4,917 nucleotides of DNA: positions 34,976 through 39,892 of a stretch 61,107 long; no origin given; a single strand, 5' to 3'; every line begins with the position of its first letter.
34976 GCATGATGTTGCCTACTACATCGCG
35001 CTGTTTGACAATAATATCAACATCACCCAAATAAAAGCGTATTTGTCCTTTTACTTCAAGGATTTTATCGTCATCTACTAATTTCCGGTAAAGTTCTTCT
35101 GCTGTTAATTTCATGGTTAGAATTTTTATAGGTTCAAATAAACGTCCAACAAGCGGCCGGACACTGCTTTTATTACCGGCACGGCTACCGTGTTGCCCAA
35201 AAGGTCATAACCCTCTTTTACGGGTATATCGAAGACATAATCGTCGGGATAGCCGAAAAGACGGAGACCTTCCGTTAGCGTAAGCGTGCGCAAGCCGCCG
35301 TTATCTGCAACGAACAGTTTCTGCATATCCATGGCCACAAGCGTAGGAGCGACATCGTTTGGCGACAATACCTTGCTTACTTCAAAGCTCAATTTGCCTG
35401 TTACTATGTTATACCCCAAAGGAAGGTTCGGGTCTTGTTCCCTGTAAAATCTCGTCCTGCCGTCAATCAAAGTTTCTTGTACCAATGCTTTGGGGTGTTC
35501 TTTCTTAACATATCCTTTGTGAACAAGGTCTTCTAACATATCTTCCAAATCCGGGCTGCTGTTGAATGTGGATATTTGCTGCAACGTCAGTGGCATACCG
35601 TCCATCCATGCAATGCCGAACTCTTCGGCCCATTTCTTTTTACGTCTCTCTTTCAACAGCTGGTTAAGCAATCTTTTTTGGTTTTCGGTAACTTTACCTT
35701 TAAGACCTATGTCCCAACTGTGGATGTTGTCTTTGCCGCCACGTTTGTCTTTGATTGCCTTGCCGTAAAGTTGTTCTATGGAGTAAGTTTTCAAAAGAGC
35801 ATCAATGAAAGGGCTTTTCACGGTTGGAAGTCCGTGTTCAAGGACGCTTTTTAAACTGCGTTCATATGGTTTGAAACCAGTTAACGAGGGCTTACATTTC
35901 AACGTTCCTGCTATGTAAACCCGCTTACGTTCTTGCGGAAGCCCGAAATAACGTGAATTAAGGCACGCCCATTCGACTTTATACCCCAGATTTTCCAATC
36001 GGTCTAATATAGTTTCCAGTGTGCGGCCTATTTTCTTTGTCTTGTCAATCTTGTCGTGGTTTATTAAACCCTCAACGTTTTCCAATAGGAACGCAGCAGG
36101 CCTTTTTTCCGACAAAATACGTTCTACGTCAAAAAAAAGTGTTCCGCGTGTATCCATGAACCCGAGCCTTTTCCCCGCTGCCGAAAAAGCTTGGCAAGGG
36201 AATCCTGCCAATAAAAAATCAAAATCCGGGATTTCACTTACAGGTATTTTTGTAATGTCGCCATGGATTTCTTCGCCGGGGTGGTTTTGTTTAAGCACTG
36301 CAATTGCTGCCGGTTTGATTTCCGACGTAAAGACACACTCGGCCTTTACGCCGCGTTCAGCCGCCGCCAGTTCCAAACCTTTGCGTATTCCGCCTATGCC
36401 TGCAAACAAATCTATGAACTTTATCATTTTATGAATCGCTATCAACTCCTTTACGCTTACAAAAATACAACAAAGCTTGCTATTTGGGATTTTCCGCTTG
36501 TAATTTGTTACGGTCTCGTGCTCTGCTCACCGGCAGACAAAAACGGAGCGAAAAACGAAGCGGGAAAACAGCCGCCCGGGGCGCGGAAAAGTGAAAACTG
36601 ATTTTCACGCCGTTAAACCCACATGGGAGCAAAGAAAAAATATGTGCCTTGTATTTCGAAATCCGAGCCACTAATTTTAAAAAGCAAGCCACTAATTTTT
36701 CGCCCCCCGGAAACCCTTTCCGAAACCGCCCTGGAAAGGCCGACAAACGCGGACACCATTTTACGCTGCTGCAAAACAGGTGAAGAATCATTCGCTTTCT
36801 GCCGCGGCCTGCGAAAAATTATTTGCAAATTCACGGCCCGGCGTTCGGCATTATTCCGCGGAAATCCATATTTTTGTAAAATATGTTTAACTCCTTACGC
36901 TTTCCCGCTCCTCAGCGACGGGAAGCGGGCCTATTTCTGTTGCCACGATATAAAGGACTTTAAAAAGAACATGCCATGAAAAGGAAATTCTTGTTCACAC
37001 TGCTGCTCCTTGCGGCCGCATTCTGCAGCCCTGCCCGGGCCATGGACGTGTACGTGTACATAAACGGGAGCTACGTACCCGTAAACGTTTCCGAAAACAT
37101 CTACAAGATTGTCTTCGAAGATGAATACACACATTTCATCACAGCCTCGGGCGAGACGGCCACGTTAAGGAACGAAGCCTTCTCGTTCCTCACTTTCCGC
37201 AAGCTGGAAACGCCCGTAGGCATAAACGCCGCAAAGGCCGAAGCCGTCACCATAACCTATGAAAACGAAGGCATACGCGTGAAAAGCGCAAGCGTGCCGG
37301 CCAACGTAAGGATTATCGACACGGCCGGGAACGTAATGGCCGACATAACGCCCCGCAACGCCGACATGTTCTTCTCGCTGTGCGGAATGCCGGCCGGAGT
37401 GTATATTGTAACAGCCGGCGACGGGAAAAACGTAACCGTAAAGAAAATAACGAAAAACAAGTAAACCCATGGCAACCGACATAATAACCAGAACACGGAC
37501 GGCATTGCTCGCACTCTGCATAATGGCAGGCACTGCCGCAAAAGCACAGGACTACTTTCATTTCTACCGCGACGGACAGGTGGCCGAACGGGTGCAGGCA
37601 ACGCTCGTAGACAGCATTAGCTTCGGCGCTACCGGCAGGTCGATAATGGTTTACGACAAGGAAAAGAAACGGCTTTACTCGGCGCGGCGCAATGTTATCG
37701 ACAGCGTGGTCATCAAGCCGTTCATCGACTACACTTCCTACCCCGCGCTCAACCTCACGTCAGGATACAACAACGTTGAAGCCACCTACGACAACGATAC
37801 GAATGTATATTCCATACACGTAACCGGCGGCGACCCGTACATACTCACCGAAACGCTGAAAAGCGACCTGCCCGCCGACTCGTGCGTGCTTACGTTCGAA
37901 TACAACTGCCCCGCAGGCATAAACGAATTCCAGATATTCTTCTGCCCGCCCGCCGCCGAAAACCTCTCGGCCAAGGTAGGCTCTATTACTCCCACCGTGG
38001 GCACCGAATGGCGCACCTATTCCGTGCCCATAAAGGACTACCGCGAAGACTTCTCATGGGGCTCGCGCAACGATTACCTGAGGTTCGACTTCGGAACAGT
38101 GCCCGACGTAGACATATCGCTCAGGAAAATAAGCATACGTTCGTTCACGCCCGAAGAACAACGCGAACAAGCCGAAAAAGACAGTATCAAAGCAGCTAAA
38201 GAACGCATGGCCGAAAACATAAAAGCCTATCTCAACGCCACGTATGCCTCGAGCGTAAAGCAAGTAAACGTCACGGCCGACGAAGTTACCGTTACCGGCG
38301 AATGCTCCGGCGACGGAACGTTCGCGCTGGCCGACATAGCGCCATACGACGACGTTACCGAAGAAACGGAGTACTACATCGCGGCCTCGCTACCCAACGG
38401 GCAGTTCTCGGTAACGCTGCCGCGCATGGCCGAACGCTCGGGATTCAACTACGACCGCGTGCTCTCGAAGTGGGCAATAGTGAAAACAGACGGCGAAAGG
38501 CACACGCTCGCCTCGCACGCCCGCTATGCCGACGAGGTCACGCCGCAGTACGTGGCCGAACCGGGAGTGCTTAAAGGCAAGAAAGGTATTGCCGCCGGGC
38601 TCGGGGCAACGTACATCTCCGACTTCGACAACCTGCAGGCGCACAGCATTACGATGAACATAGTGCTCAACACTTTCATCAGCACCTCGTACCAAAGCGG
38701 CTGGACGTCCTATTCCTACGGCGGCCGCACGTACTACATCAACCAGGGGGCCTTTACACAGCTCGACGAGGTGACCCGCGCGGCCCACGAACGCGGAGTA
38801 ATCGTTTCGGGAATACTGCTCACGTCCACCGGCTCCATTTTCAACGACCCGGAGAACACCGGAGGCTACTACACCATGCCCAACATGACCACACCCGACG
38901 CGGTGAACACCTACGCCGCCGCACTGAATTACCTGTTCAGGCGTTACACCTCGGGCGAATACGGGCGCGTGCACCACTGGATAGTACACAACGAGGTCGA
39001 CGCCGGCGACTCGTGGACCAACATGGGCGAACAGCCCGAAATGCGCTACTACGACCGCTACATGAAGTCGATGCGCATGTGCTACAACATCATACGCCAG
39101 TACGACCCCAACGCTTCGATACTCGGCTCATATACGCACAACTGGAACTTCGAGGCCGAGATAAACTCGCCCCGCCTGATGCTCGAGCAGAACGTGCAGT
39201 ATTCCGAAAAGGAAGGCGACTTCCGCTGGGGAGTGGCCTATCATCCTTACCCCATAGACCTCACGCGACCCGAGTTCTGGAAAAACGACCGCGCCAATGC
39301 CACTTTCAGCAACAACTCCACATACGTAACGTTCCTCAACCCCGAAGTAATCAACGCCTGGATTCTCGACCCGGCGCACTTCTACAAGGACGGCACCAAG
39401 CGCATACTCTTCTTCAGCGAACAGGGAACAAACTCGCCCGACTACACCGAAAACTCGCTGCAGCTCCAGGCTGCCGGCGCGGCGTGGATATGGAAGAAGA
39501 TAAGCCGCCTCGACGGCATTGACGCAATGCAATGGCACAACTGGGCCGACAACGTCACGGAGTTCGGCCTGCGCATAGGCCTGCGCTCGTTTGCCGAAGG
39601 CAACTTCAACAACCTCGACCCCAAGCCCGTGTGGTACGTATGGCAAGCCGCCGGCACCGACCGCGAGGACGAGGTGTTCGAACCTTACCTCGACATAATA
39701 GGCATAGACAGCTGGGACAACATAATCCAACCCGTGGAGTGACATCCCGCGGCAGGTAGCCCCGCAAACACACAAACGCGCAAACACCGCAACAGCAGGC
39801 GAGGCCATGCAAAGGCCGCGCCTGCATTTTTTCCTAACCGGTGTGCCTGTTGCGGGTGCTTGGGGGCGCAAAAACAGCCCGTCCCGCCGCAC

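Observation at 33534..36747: Vsr + REase + m5C-MTase cassette bracketed by 223-bp direct repeats that differ at a single base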

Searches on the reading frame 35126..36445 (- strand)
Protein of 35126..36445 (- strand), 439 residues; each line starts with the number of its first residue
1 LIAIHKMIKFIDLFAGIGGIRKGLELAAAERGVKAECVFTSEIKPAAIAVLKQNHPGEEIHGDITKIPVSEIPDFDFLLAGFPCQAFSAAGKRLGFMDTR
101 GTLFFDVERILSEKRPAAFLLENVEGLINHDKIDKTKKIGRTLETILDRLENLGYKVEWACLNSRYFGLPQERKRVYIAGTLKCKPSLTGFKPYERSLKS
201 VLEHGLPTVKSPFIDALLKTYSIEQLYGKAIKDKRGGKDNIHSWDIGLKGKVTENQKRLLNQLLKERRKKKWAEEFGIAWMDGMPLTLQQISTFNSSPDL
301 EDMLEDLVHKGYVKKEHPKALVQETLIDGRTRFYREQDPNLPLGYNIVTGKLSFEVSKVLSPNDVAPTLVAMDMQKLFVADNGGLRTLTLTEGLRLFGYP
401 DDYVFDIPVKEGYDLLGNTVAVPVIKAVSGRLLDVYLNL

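Call 7: search_protein_families(library=pfam, proteins=[window:35126-36445:-])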
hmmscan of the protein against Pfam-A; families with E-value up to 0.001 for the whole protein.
window:35126-36445:- (439 aa): 1 family
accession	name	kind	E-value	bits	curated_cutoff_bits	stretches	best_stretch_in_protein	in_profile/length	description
PF00145.23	DNA_methylase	-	8.9e-75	252.5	22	1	8-431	1-321/324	C-5 cytosine-specific DNA methylase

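Call 8: search_protein_families(library=ncbifam, proteins=[window:35126-36445:-])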
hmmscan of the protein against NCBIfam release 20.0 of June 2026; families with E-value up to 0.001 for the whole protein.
window:35126-36445:- (439 aa): 2 families
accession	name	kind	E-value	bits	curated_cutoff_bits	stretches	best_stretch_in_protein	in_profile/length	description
TIGR00675.1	dcm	superfamily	2e-100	336.6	100.65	1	10-431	1-328/329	DNA (cytosine-5-)-methyltransferase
NF007772.0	PRK10458.1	subfamily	3.4e-36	124.8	710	2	70-160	165-257/472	DNA cytosine methylase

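Call 58: search_protein_families(library=padloc, proteins=[window:35126-36424:-])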
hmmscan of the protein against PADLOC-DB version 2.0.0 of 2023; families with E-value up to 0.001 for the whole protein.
window:35126-36424:- (432 aa): 60 families (the best 25 are shown)
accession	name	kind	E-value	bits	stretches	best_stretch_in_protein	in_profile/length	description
PDLC03272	MTase_II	-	1.4e-100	335.3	1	1-429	75-390/407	Type II methyltransferase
PDLC03378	MTase_II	-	3.7e-55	185.6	2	2-179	4-172/344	Type II methyltransferase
PDLC03361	MTase_II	-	3e-54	182.5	2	2-174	88-282/455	Type II methyltransferase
PDLC03242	MTase_II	-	1.3e-50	170.6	2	2-174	102-260/409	Type II methyltransferase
PDLC03217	MTase_II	-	1.6e-50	170.3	1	2-174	386-544/703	Type II methyltransferase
PDLC03716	oMTase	-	2e-45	153.4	2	1-174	39-199/349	orphan methyltransferase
PDLC03269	MTase_II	-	3.2e-45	153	1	2-427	5-426/437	Type II methyltransferase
PDLC02653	DrmMII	-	2.2e-44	149.8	2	1-176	5-175/333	DrmMII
PDLC00026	DruM2|DruM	-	2e-43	147.3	2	3-176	7-169/336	DNA cytosine methylase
PDLC03734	oMTase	-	1.2e-41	141.2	1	3-174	6-168/444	orphan methyltransferase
PDLC03234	MTase_II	-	5.8e-41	139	1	2-423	6-360/375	Type II methyltransferase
PDLC03286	MTase_II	-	3.4e-39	132.6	1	1-178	1-172/185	Type II methyltransferase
PDLC00033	DruM2|DruM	-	4e-36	123.1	2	2-174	23-190/368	DNA cytosine methylase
PDLC03326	MTase_II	-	5.7e-36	122.6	2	3-178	7-179/412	Type II methyltransferase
PDLC00027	DruM2|DruM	-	1.2e-34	118.3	1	1-174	12-171/361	DNA cytosine methylase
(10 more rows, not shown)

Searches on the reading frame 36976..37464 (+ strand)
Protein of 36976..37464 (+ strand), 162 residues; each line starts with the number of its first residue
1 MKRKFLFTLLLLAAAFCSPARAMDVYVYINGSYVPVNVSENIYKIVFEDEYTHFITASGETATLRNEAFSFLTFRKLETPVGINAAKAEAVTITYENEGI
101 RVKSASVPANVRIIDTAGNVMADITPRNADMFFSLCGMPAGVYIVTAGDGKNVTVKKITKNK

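Call 7: search_protein_families(library=pfam, proteins=[window:36976-37464:+])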
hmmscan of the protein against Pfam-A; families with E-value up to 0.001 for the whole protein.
window:36976-37464:+ (162 aa): 0 families

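Call 8: search_protein_families(library=ncbifam, proteins=[window:36976-37464:+])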
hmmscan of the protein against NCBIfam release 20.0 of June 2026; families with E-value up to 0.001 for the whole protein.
window:36976-37464:+ (162 aa): 1 family
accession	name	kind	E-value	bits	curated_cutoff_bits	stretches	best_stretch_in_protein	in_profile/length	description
TIGR04183.1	Por_Secre_tail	domain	2.3e-06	27.5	23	1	102-161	14-72/72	T9SS type A sorting domain-containing protein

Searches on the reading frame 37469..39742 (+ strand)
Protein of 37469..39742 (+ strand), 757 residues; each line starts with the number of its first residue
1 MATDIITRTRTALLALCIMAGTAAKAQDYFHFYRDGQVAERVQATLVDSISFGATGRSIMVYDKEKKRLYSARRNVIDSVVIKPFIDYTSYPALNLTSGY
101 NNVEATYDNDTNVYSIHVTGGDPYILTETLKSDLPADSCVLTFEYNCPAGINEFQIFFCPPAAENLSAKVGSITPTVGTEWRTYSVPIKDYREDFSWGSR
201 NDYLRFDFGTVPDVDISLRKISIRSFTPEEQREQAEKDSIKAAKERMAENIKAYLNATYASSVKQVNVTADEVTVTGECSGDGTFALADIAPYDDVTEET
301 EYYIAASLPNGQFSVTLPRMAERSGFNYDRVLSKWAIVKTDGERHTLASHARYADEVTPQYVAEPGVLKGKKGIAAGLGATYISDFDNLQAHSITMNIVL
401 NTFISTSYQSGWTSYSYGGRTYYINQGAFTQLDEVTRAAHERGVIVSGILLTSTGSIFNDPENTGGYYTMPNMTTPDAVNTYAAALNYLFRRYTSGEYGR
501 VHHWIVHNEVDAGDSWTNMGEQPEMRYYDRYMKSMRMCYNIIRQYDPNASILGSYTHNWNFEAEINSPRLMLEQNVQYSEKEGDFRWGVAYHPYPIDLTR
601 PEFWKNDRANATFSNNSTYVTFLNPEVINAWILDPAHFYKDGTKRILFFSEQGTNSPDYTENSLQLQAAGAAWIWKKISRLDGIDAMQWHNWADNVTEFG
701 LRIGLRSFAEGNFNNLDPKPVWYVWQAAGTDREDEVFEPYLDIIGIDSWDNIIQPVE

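Call 7: search_protein_families(library=pfam, proteins=[window:37469-39742:+])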
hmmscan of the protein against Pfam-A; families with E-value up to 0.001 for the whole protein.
window:37469-39742:+ (757 aa): 1 family
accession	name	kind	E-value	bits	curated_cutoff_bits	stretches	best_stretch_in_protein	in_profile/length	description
PF18989.5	DUF5722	-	3.7e-101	339.3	30.5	1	369-751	6-392/393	Family of unknown function (DUF5722)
